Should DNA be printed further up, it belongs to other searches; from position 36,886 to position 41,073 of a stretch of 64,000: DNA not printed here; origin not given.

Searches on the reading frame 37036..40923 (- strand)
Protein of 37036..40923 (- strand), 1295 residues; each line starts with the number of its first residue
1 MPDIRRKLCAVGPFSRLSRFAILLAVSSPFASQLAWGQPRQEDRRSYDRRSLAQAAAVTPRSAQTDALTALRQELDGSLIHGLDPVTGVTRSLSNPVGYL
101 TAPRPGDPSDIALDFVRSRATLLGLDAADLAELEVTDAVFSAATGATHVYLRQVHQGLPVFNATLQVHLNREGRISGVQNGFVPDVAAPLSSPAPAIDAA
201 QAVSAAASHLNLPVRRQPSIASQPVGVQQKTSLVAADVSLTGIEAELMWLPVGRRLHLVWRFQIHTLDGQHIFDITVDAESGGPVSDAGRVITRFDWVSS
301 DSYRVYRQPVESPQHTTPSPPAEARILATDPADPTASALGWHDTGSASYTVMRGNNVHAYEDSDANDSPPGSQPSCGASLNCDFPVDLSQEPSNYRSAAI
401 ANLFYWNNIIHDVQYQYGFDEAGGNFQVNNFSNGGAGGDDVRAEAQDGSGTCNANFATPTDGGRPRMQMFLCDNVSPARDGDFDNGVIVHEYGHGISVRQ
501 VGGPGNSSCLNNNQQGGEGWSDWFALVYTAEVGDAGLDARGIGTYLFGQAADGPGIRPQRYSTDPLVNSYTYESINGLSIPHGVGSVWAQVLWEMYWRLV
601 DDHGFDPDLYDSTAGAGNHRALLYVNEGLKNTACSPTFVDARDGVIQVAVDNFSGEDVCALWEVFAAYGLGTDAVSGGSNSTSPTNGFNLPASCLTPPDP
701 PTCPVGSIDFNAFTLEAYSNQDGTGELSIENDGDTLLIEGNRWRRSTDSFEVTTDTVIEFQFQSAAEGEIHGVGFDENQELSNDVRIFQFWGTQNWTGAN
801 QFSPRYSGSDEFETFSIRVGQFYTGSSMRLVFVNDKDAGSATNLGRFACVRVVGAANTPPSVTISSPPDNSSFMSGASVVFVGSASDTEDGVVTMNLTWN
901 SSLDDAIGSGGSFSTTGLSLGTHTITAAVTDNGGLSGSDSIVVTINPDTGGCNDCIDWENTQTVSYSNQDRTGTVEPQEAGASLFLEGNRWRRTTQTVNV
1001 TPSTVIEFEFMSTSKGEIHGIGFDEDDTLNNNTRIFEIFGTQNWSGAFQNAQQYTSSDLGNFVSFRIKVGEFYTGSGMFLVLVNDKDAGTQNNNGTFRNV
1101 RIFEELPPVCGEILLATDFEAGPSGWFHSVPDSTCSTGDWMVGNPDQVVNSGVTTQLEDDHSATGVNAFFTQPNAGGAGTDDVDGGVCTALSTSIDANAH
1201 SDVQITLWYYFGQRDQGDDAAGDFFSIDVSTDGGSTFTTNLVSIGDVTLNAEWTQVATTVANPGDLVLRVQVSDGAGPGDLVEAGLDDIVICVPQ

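Call 39: search_protein_families(library=pfam, proteins=[window:37036-40923:-], max_evalue=0.001)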
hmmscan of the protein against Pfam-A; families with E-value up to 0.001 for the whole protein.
window:37036-40923:- (1295 aa): 3 families
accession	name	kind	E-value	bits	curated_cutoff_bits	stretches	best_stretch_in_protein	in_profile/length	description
PF02128.21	Peptidase_M36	-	6.6e-127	424.2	23.3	1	302-674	1-368/368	Fungalysin metallopeptidase (M36)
PF07504.19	FTP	-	1.6e-13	50.7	21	1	131-181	1-50/51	Fungalysin/Thermolysin Propeptide Motif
PF17957.7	Big_7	-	1.5e-06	29.2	24.1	1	860-927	1-70/70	Bacterial Ig domain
